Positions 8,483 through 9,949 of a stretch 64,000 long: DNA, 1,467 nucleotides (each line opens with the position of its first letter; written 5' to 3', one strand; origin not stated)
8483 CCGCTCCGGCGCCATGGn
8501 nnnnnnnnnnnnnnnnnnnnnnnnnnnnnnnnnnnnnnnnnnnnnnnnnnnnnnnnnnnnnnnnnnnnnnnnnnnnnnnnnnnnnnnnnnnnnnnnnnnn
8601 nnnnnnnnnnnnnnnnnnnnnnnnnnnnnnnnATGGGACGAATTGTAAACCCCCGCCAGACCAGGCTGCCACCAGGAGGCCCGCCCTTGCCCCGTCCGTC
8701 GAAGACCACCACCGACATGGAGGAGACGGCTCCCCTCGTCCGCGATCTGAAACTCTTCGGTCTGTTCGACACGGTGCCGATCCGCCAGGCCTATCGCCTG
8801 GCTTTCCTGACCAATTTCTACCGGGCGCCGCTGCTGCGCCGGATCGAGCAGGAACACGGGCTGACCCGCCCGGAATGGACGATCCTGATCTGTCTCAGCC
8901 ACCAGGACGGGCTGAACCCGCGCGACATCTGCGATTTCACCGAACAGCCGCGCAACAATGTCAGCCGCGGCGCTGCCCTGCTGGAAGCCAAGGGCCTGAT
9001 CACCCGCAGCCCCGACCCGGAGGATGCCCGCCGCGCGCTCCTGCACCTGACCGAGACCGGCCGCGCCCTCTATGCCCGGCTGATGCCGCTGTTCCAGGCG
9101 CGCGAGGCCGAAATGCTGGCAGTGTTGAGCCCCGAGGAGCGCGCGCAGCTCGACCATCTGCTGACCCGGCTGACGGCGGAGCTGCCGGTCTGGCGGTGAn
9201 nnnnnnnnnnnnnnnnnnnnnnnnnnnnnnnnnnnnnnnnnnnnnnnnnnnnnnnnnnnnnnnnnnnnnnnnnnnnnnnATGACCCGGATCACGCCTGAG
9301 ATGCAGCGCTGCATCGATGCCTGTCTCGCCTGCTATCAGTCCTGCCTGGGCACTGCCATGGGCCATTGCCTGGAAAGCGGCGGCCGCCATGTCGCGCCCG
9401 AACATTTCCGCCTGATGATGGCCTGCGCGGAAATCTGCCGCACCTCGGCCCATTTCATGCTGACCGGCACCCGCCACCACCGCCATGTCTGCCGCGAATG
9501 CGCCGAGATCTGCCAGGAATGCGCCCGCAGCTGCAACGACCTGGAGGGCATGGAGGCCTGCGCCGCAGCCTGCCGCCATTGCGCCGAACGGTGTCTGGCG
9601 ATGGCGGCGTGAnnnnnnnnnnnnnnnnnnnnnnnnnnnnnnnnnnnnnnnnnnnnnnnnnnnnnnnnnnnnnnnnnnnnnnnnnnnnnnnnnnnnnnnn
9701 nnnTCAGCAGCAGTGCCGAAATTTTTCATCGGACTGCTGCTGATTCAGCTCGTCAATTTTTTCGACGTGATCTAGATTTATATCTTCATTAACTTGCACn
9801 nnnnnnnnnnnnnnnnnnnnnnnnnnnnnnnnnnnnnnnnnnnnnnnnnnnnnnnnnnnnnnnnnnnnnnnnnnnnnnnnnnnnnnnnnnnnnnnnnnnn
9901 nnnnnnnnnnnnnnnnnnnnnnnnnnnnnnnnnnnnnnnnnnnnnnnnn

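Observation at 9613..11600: AT-rich islet with a BrnT/BrnA toxin-antitoxin next to tRNA-Met: remnant of an integrated element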

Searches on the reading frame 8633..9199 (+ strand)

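Call 9: search_protein_families(library=pfam, proteins=[window:8633-9199:+], max_evalue=0.1)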
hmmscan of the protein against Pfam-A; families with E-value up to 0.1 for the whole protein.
window:8633-9199:+ (188 aa): 9 families
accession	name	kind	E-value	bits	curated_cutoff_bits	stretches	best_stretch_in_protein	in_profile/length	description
PF12802.13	MarR_2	-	9.8e-15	54.9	27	1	75-134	1-61/61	MarR family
PF01047.28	MarR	-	6.9e-11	42.3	24.6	1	77-133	1-57/59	MarR family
PF13463.12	HTH_27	-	7.6e-08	33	22.2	1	77-143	1-68/68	Winged helix DNA-binding domain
PF22381.2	Staph_reg_Sar_Rot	-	7e-05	23.3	27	1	70-148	5-83/85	Transcriptional regulator SarA/Rot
PF09339.16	HTH_IclR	-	0.0028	17.8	22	1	83-126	7-51/52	IclR helix-turn-helix domain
PF13601.12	HTH_34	-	0.0065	17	27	1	83-151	4-73/80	Winged helix DNA-binding domain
PF01638.23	HxlR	-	0.027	14.8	20.8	1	117-154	43-80/91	HxlR-like helix-turn-helix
PF01978.25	TrmB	-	0.069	13.5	25.6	0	73-128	2-57/68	Sugar-specific transcriptional regulator TrmB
PF03551.20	PadR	-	0.084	13.3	27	0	117-148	41-74/75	Transcriptional regulator PadR-like family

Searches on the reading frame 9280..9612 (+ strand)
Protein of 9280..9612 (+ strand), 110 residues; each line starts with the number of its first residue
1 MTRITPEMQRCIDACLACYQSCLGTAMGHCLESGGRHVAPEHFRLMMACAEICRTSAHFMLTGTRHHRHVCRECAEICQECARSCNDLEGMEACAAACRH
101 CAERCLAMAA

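Call 9: search_protein_families(library=pfam, proteins=[window:9280-9612:+], max_evalue=0.1)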
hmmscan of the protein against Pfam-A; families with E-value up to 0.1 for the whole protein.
window:9280-9612:+ (110 aa): 1 family
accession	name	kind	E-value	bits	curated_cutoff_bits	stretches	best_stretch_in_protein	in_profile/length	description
PF03860.21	DUF326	-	1.6e-06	28.3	20.4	1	69-86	2-19/21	Domain of Unknown Function (DUF326)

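Call 12: search_protein_families(library=ncbifam, proteins=[window:9280-9612:+], max_evalue=0.1)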
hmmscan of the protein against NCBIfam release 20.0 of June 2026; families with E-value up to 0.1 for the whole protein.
window:9280-9612:+ (110 aa): 0 families

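Call 15: find_encoding_contigs(protein=window:9280-9612:+, flank=10000, max_places=10)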
Protein window:9280-9612:+ (110 aa): 4 contigs read that carry it; 2 places shown.
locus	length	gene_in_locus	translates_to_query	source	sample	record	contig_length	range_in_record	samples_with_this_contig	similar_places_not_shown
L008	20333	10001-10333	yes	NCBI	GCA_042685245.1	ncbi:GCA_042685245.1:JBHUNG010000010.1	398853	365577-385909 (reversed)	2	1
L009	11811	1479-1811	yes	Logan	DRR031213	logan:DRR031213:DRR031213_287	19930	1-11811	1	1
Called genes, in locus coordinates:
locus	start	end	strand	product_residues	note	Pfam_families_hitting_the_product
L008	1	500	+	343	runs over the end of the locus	PF01590:GAF (weak), PF00989:PAS (faint), PF13188:PAS_8 (weak), PF13426:PAS_9, PF00990:GGDEF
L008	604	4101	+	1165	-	PF12860:PAS_7, PF00512:HisKA, PF02518:HATPase_c, PF00072:Response_reg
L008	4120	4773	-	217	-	PF00072:Response_reg, PF00196:GerE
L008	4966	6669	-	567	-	PF00083:Sugar_tr, PF07690:MFS_1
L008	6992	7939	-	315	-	PF00561:Abhydrolase_1 (faint)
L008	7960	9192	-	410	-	PF13433:Peripla_BP_5, PF13458:Peripla_BP_6, PF01094:ANF_receptor (weak)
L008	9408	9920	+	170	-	PF01047:MarR, PF12802:MarR_2, PF13463:HTH_27 (weak)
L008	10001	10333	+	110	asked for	PF03860:Csp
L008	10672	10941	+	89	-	PF04365:BrnT_toxin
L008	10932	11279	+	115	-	PF01381:HTH_3 (weak)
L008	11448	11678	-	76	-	-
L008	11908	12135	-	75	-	-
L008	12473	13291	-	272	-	PF04909:Amidohydro_2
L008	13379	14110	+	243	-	PF00392:GntR, PF14502:HTH_41 (weak), PF07702:UTRA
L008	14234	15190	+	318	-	PF03401:TctC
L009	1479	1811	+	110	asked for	PF03860:Csp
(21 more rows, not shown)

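Call 28: find_homologous_proteins(query=window:9280-9612:+, max_evalue=1e-10)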
Query window:9280-9612:+ (110 aa): 645 proteins with E <= 1e-10 among 657 candidates; the best 120 are listed.
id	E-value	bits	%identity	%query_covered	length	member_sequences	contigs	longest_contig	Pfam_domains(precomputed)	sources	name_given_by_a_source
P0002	3.3e-65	236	99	100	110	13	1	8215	PF03860.22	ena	-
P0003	3.3e-46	174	75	97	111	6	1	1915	PF03860.22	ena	-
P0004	2.4e-45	172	76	97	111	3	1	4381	PF03860.22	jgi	jgi:hypothetical protein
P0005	8.4e-45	170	73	99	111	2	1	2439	PF03860.22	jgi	jgi:hypothetical protein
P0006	1.9e-44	169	73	98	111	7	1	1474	PF03860.22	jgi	jgi:hypothetical protein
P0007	2.1e-44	169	75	97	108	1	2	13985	PF03860.22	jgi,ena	-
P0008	5.2e-44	167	71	97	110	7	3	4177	PF03860.22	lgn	-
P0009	6.5e-44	167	74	83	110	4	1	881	PF03860.22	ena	-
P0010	1.1e-43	166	72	100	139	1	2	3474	PF03860.22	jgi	jgi:hypothetical protein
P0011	1.2e-43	166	72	98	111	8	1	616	PF03860.22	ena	-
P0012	1.4e-43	166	70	100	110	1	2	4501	PF03860.22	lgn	-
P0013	1.6e-43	166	71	97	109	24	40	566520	PF03860.22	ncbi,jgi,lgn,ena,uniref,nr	ncbi:ferredoxin [Afipia sp. Root123D2]|uniref:four-helix bundle copper-binding protein n=1 Tax=Afipi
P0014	1.8e-43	166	70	100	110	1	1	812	PF03860.22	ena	-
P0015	2.8e-43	165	71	100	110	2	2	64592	PF03860.22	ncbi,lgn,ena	-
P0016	2.9e-43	165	69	97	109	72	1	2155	PF03860.22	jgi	jgi:hypothetical protein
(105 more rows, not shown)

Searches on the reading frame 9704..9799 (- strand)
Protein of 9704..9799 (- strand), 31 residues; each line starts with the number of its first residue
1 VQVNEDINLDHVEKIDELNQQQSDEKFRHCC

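Call 9: search_protein_families(library=pfam, proteins=[window:9704-9799:-], max_evalue=0.1)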
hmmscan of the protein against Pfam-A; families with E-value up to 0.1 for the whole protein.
window:9704-9799:- (31 aa): 0 families
